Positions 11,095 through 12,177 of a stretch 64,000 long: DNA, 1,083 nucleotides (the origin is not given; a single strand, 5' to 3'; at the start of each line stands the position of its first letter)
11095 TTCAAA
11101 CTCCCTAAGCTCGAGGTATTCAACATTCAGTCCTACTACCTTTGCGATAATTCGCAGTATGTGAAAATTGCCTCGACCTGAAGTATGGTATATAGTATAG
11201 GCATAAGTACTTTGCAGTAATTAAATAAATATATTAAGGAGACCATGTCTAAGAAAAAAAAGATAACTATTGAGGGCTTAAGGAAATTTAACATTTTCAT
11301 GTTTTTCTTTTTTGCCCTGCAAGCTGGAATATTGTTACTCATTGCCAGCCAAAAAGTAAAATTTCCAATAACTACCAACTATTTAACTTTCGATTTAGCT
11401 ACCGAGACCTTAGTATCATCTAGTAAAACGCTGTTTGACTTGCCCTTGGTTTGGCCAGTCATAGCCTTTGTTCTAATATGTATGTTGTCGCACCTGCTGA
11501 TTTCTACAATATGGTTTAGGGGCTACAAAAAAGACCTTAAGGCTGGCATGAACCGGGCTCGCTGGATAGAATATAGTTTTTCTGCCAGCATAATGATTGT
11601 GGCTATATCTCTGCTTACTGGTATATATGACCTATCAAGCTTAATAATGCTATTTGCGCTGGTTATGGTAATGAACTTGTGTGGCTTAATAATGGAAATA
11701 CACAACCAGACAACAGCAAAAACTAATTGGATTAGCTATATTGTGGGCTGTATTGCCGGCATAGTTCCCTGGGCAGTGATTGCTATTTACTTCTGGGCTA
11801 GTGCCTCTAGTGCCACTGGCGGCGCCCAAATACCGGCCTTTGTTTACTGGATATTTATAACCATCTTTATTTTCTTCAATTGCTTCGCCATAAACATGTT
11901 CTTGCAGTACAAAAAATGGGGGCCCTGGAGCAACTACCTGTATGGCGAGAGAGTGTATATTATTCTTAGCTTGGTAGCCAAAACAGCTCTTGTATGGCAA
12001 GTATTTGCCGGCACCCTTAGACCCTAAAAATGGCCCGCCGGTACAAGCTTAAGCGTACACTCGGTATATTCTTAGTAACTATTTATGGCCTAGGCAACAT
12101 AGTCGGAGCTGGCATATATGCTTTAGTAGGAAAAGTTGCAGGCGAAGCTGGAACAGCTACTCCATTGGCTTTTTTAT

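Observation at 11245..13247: A heliorhodopsin gene translationally coupled to an APC-family permease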

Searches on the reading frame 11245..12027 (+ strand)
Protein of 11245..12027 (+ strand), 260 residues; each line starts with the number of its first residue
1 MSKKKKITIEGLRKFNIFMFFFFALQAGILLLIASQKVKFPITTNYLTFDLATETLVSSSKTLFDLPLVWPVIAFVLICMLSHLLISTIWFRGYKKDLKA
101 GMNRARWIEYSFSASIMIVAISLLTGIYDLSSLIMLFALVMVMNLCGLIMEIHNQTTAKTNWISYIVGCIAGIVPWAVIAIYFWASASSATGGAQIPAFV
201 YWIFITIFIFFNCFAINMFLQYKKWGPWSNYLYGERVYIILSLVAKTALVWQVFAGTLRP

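Call 3: search_protein_families(library=pfam, proteins=[window:11245-12027:+], max_evalue=0.01)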
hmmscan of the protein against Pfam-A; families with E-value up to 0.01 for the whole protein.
window:11245-12027:+ (260 aa): 1 family
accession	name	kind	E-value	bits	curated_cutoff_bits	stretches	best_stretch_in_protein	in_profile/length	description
PF18761.7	Heliorhodopsin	-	3.6e-90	302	26.7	1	12-258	1-242/242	Heliorhodopsin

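Call 4: search_protein_families(library=ncbifam, proteins=[window:11245-12027:+], max_evalue=0.01)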
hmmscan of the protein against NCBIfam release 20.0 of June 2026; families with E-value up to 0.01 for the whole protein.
window:11245-12027:+ (260 aa): 1 family
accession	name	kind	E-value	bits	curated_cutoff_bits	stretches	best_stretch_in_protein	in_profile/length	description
NF038020.1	HeR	equivalog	4.5e-95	317.8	100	1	12-258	1-244/244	heliorhodopsin HeR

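Call 6: search_solved_structures(query=window:11245-12027:+, show_alignments=3)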
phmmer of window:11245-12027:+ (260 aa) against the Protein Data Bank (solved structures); distinct sequences matched with E-value up to 0.001: 6.
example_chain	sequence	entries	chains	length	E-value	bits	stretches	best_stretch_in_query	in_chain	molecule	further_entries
6is6_A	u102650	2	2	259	1.1e-73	251.3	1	7-260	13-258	heliorhodopsin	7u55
7clj_A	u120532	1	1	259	2.7e-73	250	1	7-260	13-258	heliorhodopsin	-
9ljj_A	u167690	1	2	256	1.8e-48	168.6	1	7-260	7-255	Heliorhodopsin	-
6su3_X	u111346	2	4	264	2.1e-48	168.5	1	7-260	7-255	48C12 heliorhodopsin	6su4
6uh3_A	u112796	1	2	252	1.1e-47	166.1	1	9-258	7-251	Heliorhodopsin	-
9vfc_A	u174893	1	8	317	1.7e-39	139.3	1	32-260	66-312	heliorhodopsin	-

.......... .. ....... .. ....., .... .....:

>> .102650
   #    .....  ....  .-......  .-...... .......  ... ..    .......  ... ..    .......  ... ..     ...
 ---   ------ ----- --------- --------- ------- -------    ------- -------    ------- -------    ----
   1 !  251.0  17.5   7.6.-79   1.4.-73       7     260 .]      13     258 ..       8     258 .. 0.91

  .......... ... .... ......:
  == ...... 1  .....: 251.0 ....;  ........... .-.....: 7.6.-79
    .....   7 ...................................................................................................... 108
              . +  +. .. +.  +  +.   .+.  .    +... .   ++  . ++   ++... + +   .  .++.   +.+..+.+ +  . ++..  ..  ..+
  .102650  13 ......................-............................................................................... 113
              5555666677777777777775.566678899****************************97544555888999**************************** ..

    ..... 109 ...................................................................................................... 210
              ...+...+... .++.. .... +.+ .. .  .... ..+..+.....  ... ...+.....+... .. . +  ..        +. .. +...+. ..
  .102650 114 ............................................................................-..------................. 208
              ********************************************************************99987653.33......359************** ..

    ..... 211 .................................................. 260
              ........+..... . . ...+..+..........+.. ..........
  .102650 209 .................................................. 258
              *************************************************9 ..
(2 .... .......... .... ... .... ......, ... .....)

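Call 9: find_encoding_contigs(protein=window:11245-12027:+, flank=10000, max_places=6)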
Protein window:11245-12027:+ (260 aa): 23 contigs read that carry it; 6 places shown.
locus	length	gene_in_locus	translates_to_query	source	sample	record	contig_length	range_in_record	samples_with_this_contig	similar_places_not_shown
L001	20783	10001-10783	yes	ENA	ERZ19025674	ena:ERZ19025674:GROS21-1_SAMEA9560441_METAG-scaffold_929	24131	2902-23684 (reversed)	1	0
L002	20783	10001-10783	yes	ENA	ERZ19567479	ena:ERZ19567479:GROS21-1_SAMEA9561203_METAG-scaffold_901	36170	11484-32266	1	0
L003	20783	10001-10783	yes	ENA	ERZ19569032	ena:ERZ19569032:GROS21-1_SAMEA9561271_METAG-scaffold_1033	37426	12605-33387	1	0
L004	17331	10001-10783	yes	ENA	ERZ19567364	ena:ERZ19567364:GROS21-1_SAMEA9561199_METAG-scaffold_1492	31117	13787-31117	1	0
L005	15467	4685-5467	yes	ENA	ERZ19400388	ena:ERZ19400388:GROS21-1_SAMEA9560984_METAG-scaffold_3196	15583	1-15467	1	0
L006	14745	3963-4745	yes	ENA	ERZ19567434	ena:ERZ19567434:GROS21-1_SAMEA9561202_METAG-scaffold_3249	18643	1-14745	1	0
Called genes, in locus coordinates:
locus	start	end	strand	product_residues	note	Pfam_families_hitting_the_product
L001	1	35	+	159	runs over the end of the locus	?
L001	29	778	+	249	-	PF00557:Peptidase_M24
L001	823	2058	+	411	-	PF11104:PilM_2 (faint), PF02491:SHS2_FTSA, PF06723:MreB_Mbl (weak), PF14450:FtsA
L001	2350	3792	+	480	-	PF00091:Tubulin, PF12327:FtsZ_C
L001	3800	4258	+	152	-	PF22811:Zn_ribbon_NrdR, PF03477:ATP-cone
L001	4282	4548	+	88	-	-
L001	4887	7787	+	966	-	PF00133:tRNA-synt_1, PF09334:tRNA-synt_1g (weak), PF08264:Anticodon_1, PF19302:DUF5915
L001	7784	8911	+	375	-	PF01098:FTSW_RODA_SPOVE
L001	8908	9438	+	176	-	PF00565:SNase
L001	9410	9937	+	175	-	-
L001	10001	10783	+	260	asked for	PF18761:Heliorhodopsin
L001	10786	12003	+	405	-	PF13520:AA_permease_2, PF00324:AA_permease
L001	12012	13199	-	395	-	-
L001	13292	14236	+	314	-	PF01946:Thi4 (faint), PF13241:NAD_binding_7 (faint), PF00890:FAD_binding_2 (weak), PF01134:GIDA (faint), PF07992:Pyr_redox_2, PF12831:FAD_oxidored (weak), PF13738:Pyr_redox_3, PF00070:Pyr_redox, +3 more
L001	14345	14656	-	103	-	PF00829:Ribosomal_L21p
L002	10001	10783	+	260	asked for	PF18761:Heliorhodopsin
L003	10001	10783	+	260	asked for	PF18761:Heliorhodopsin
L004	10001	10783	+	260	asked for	PF18761:Heliorhodopsin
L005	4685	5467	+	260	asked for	PF18761:Heliorhodopsin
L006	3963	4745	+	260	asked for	PF18761:Heliorhodopsin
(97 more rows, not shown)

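Call 10: find_homologous_proteins(query=window:11245-12027:+, max_evalue=1e-20)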
Query window:11245-12027:+ (260 aa): 7380 proteins with E <= 1e-20 among 8000 candidates; the best 120 are listed.
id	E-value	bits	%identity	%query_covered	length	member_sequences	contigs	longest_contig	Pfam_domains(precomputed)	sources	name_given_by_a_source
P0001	8.1e-159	545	95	100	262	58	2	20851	PF18761.8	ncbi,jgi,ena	jgi:hypothetical protein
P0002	1.1e-132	459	78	98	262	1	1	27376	PF18761.8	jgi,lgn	-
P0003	2.8e-130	452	78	99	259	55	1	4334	PF18761.8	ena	-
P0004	4.8e-129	448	78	99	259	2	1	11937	PF18761.8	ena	-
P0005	6.6e-129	447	77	99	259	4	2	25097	PF18761.8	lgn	-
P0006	2.4e-127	442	75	99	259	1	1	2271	PF18761.8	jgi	-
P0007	4.2e-127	441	73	100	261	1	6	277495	PF18761.8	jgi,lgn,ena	-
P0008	6.4e-127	441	77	99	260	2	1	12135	PF18761.8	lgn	-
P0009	8.2e-126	437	75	98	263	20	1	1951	PF18761.8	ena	-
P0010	3.1e-125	435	76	99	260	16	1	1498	PF18761.8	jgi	jgi:hypothetical protein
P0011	8.1e-125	434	75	99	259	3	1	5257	PF18761.8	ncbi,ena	-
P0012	1.0e-124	433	76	99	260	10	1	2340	PF18761.8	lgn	-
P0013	4.0e-124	431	75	99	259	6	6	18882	PF18761.8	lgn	-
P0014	7.7e-123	427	74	99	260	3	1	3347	PF18761.8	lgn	-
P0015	7.8e-123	427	74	99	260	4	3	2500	PF18761.8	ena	-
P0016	4.3e-121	421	73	99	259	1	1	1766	PF18761.8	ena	-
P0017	6.2e-120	418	72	99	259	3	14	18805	PF18761.8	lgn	-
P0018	2.3e-119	416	73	99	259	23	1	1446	PF18761.8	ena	-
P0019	7.8e-118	411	70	99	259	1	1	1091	PF18761.8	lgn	-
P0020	1.5e-116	407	72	98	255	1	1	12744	PF18761.8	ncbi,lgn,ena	-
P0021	1.9e-115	403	71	98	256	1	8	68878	PF18761.8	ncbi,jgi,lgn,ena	-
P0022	7.3e-115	401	78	89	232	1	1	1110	PF18761.8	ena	-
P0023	3.6e-113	396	71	98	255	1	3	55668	PF18761.8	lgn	-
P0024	1.2e-111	391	70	98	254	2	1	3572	PF18761.8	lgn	-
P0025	9.4e-111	388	70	98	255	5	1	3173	PF18761.8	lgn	-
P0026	3.3e-110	386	70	98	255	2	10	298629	PF18761.8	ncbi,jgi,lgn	-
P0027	1.5e-109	384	69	98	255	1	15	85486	PF18761.8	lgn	-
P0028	8.0e-107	375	67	98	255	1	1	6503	PF18761.8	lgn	-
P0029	8.9e-107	375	67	98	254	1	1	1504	PF18761.8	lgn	-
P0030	9.8e-107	374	66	98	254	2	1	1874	PF18761.8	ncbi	-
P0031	1.5e-106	374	66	98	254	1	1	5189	PF18761.8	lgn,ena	-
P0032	8.1e-106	371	66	98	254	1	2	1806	PF18761.8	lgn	-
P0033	1.3e-105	371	70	92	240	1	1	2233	PF18761.8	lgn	-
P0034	3.4e-105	369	66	98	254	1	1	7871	PF18761.8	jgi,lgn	jgi:hypothetical protein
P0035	4.4e-103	362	65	99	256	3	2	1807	PF18761.8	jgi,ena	-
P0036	4.9e-102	359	65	97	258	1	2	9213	PF18761.8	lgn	-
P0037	1.7e-101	357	63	98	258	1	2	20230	PF18761.8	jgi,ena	-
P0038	2.2e-100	354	63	99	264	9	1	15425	PF18761.8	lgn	-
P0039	4.0e-100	353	60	98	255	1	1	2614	PF18761.8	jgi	jgi:hypothetical protein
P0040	2.6e-99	350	62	97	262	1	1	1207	PF18761.8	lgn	-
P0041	2.8e-99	350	62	99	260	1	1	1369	PF18761.8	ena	-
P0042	6.7e-99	349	61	98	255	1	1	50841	PF18761.8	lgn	-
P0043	9.3e-99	348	61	98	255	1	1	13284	PF18761.8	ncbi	-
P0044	1.0e-98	348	61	98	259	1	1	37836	PF18761.8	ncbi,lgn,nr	ncbi:heliorhodopsin HeR [Candidatus Saccharibacteria bacterium]|nr:heliorhodopsin HeR [Candidatus Sa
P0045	2.4e-98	347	59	98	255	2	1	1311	PF18761.8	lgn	-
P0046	1.2e-97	345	64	91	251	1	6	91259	PF18761.8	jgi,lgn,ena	-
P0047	1.8e-97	344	63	99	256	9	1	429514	PF18761.8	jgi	jgi:uncharacterized membrane protein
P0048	2.7e-97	344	60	98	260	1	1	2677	PF18761.8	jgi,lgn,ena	-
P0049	3.6e-97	343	62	100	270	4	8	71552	PF18761.8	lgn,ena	-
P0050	3.8e-97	343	59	100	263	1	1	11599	PF18761.8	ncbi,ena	ncbi:MAG: heliorhodopsin HeR [bacterium]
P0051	3.8e-97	343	61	99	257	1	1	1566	PF18761.8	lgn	-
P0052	4.9e-97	343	60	98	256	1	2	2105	PF18761.8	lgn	-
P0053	5.7e-97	342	61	97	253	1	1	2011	PF18761.8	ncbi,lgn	-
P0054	6.4e-97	342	59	100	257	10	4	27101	PF18761.8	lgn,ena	-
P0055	9.5e-97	342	60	97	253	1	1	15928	PF18761.8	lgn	-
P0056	1.3e-96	341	64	92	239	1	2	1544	PF18761.8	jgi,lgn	jgi:VanZ family protein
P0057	2.4e-96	340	60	98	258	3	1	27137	PF18761.8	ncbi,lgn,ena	-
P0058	3.0e-96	340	63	92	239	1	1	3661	PF18761.8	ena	-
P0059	3.8e-96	340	59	98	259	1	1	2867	PF18761.8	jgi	jgi:hypothetical protein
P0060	3.9e-96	340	60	100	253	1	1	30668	PF18761.8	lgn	-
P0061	6.6e-96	339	61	98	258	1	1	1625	PF18761.8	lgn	-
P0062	7.7e-96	339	60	97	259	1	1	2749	PF18761.8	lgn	-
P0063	8.0e-96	339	60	98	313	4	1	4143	PF18761.8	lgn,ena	-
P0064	8.9e-96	339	60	99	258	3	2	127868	PF18761.8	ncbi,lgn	-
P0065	1.1e-95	338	60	96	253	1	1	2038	PF18761.8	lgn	-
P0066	1.1e-95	338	60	100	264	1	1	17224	PF18761.8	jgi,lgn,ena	-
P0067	1.3e-95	338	61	100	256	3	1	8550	PF18761.8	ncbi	-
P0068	1.4e-95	338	58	100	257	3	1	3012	PF18761.8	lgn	-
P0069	1.6e-95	338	59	98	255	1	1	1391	PF18761.8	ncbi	-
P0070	2.2e-95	337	61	99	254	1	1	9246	PF18761.8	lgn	-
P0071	2.7e-95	337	58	99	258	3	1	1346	PF18761.8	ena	-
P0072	2.9e-95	337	60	99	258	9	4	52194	PF18761.8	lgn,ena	-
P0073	3.2e-95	337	60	98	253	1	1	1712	PF18761.8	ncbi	-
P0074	3.2e-95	337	61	100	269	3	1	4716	PF18761.8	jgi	-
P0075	4.1e-95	336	61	98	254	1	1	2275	PF18761.8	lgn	-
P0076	5.0e-95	336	61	99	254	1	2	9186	PF18761.8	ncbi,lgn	-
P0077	6.4e-95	336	58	100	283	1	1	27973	PF18761.8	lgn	-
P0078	7.2e-95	336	62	96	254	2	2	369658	PF18761.8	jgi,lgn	-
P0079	7.6e-95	335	59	99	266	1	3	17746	PF18761.8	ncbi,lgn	-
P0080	7.6e-95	335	61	98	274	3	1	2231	PF18761.8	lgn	-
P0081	8.4e-95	335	62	98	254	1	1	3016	PF18761.8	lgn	-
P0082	8.8e-95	335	61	99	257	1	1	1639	PF18761.8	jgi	-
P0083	9.7e-95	335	58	99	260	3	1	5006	PF18761.8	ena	-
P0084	9.8e-95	335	59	98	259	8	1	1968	PF18761.8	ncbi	-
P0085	1.2e-94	335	59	99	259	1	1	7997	PF18761.8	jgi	jgi:hypothetical protein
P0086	1.8e-94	334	59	96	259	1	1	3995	PF18761.8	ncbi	-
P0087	1.9e-94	334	61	98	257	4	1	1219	PF18761.8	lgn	-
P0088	2.4e-94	334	58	100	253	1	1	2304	PF18761.8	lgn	-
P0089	2.6e-94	334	60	99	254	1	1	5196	PF18761.8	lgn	-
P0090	2.6e-94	334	61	98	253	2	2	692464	PF18761.8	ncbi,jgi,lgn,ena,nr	ncbi:MAG: heliorhodopsin HeR [Candidatus Nomurabacteria bacterium]|nr:MAG: heliorhodopsin HeR [Candi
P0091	2.8e-94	334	61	98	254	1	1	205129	PF18761.8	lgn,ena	-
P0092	2.9e-94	334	58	100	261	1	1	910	PF18761.8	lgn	-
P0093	6.6e-94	332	59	99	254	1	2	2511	PF18761.8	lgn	-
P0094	8.1e-94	332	61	98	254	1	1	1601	PF18761.8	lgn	-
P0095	8.6e-94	332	60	98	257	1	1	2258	PF18761.8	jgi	jgi:hypothetical protein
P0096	1.0e-93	332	58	99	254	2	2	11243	PF18761.8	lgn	-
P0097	1.2e-93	332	56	99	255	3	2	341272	PF18761.8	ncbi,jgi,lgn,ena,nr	ncbi:MAG TPA: heliorhodopsin HeR [Candidatus Dojkabacteria bacterium]|nr:heliorhodopsin HeR [Candida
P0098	1.2e-93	331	63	97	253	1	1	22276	PF18761.8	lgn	-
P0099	1.4e-93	331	58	97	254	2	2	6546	PF18761.8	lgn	-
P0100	1.5e-93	331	59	100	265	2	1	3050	PF18761.8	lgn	-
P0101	1.5e-93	331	60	97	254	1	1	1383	PF18761.8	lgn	-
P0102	1.6e-93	331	57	99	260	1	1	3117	PF18761.8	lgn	-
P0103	1.7e-93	331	59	97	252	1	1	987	PF18761.8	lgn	-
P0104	1.8e-93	331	58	98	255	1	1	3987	PF18761.8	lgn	-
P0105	1.8e-93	331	58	98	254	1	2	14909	PF18761.8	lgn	-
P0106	1.9e-93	331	61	96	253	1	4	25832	PF18761.8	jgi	jgi:hypothetical protein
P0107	2.0e-93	331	61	96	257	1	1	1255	PF18761.8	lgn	-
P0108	2.0e-93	331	58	99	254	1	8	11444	PF18761.8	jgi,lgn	jgi:hypothetical protein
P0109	2.9e-93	330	58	98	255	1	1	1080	PF18761.8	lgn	-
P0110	3.0e-93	330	58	98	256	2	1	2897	PF18761.8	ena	-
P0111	3.0e-93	330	58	98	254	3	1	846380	PF18761.8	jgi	-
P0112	3.1e-93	330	60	98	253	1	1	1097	PF18761.8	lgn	-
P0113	3.3e-93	330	61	98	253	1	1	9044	PF18761.8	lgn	-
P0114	3.3e-93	330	60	98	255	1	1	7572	PF18761.8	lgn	-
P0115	3.4e-93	330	60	99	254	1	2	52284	PF18761.8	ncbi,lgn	-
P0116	3.7e-93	330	60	98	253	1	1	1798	PF18761.8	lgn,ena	-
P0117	4.0e-93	330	56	99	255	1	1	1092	PF18761.8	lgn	-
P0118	4.1e-93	330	59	96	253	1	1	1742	PF18761.8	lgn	-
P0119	4.1e-93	330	59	98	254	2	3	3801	PF18761.8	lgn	-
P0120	4.4e-93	330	59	98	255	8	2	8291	PF18761.8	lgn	-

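Call 13: find_related_loci(query=A1, collection=genome_contigs, flank=6000)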
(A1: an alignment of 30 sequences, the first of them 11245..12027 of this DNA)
Query A1 (260 aa) in genome_contigs; peptide patterns used: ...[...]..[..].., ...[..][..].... (x = any residue, [..] = any of these).
600 stretches matched a pattern (row limit reached: there are more); 590 encode a relative of the query (tblastn E <= 1e-3); the best 80 are kept; 80 distinct loci.
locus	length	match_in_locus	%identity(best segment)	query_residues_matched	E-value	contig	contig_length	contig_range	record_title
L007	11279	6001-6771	80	4-260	2e-140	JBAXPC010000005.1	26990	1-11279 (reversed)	MAG: bacterium isolate ELA521 MAG521_5, whole genome shotgun sequence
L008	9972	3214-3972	71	5-260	1e-122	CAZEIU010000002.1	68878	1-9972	MAG TPA_asm: uncultured Candidatus Saccharibacteria bacterium isolate binchicken_co118_318 genome assembly, contig: NODE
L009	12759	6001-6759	69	5-260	1e-118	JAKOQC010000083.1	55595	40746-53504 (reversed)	MAG: bacterium isolate all_maxbin.105 k201_223890, whole genome shotgun sequence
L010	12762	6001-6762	62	2-260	8e-104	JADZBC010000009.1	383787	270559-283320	MAG: bacterium isolate SJ655 c_000001012947, whole genome shotgun sequence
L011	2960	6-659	69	41-260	2e-106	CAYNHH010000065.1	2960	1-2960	MAG TPA_asm: uncultured Candidatus Saccharibacteria bacterium isolate SRP170004_co1_35 genome assembly, contig: NODE_585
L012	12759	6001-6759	59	5-260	2e-102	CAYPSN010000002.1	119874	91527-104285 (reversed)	MAG TPA_asm: uncultured Candidatus Saccharibacteria bacterium isolate SRP133034_co1_64 genome assembly, contig: NODE_46_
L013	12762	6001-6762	56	4-260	2e-100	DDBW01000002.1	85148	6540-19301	MAG TPA_asm: Candidatus Dojkabacteria bacterium UBA2022 UBA2022_contig_3315, whole genome shotgun sequence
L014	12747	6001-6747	60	5-257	3e-99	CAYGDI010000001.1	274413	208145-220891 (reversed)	MAG TPA_asm: uncultured Candidatus Saccharibacteria bacterium isolate ERP113451_co1_239 genome assembly, contig: NODE_5_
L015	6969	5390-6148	58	4-260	1e-97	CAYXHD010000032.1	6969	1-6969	MAG TPA_asm: uncultured Candidatus Saccharibacteria bacterium isolate SRP286056_co1_468 genome assembly, contig: NODE_14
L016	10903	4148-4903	57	5-260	3e-97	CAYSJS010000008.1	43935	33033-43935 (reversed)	MAG TPA_asm: uncultured Candidatus Saccharibacteria bacterium isolate SRP135725_co1_201 genome assembly, contig: NODE_71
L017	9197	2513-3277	56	2-260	5e-97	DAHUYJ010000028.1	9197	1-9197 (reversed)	MAG TPA_asm: Candidatus Saccharibacteria bacterium isolate clean1668 NODE_28_length_9197_cov_4.446491, whole genome shot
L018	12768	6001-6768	57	5-260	1e-96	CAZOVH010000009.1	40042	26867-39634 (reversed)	MAG TPA_asm: uncultured Candidatus Saccharibacteria bacterium isolate SRP296810_co1_392 genome assembly, contig: NODE_83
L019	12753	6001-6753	56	6-260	8e-96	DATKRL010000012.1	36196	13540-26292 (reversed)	MAG TPA_asm: Candidatus Dormiibacterota bacterium isolate SMAG_U14027 k141_1291782, whole genome shotgun sequence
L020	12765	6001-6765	57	2-260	5e-96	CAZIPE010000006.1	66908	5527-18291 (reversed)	MAG TPA_asm: uncultured Candidatus Saccharibacteria bacterium isolate SRP173033_co2_102 genome assembly, contig: NODE_12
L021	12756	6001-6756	57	5-260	7e-95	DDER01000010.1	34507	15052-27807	MAG TPA_asm: Candidatus Saccharibacteria bacterium UBA1949 UBA1949_contig_10022, whole genome shotgun sequence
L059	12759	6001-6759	55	5-260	2e-84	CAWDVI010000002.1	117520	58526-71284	MAG: uncultured bacterium isolate MFD05684.bin.2.43 genome assembly, contig: contig_66834, whole genome shotgun sequence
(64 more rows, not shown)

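Call 15: find_encoding_contigs(protein=P0001, flank=5000, max_places=2)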
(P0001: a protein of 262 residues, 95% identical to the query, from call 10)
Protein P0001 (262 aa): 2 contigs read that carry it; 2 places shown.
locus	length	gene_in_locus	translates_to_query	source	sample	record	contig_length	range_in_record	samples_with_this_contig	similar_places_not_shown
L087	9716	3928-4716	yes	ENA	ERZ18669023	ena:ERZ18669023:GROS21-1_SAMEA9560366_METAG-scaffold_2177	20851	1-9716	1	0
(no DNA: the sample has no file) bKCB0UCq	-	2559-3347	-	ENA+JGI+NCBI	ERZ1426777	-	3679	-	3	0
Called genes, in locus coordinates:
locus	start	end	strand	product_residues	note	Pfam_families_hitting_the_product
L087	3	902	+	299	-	?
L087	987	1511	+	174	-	PF20589:DUF6790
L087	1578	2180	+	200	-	PF04832:SOUL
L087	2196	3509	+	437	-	PF00326:Peptidase_S9 (faint), PF03583:LIP, PF12146:Hydrolase_4 (faint)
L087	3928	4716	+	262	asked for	PF18761:Heliorhodopsin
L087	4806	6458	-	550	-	PF05977:MFS_3, PF07690:MFS_1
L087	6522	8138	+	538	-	PF11074:DUF2779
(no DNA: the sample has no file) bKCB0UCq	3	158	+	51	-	?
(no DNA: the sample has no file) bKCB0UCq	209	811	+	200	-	PF04832:SOUL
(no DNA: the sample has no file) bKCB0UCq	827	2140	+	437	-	PF00326:Peptidase_S9 (faint), PF03583:LIP, PF12146:Hydrolase_4 (faint)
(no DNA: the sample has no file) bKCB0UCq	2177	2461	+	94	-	-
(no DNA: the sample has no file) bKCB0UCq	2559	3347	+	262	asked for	PF18761:Heliorhodopsin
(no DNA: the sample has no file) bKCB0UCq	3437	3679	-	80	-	?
